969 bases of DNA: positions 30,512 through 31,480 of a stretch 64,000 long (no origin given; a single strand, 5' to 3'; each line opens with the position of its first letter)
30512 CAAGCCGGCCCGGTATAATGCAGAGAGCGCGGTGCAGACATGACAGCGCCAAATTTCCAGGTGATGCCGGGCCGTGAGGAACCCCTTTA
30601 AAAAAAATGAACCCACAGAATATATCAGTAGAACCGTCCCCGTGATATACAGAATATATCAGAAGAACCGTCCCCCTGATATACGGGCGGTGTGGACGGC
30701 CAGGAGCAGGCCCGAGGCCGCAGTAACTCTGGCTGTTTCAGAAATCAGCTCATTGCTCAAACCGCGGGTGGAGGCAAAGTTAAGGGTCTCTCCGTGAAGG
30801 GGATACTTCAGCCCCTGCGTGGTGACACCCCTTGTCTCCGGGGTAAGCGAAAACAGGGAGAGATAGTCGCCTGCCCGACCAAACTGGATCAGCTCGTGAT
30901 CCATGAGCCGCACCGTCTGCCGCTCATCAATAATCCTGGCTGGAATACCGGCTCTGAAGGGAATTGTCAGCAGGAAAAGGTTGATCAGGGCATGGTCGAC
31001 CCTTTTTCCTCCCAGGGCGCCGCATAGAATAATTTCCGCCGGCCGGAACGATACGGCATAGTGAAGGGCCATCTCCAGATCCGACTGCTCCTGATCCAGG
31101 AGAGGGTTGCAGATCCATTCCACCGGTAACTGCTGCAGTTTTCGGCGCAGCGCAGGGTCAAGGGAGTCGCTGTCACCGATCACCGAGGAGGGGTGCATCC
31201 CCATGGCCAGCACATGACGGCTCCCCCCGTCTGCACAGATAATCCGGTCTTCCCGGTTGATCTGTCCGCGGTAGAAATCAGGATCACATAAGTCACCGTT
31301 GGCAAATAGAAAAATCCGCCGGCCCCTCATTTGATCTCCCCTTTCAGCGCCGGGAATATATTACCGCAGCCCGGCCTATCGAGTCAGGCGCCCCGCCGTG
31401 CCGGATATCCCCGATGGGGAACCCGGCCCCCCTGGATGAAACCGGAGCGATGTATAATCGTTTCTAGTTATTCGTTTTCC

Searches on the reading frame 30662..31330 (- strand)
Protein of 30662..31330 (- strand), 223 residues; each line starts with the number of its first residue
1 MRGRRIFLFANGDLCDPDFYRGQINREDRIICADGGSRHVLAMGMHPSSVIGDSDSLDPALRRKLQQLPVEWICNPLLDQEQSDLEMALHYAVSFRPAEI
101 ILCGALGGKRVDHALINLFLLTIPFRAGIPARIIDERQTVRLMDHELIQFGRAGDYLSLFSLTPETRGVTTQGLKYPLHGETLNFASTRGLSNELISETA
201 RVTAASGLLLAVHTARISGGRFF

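Call 95: search_protein_families(library=pfam, proteins=[window:30662-31330:-], max_evalue=0.001)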
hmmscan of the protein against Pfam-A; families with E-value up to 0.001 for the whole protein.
window:30662-31330:- (223 aa): 2 families
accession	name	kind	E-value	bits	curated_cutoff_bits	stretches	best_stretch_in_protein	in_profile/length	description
PF04263.21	TPK_catalytic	-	2.1e-20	73.2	30.7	1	24-127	5-107/113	Thiamin pyrophosphokinase, catalytic domain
PF04265.19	TPK_B1_binding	-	5.6e-15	55.2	22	1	153-209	10-67/67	Thiamin pyrophosphokinase, vitamin B1 binding domain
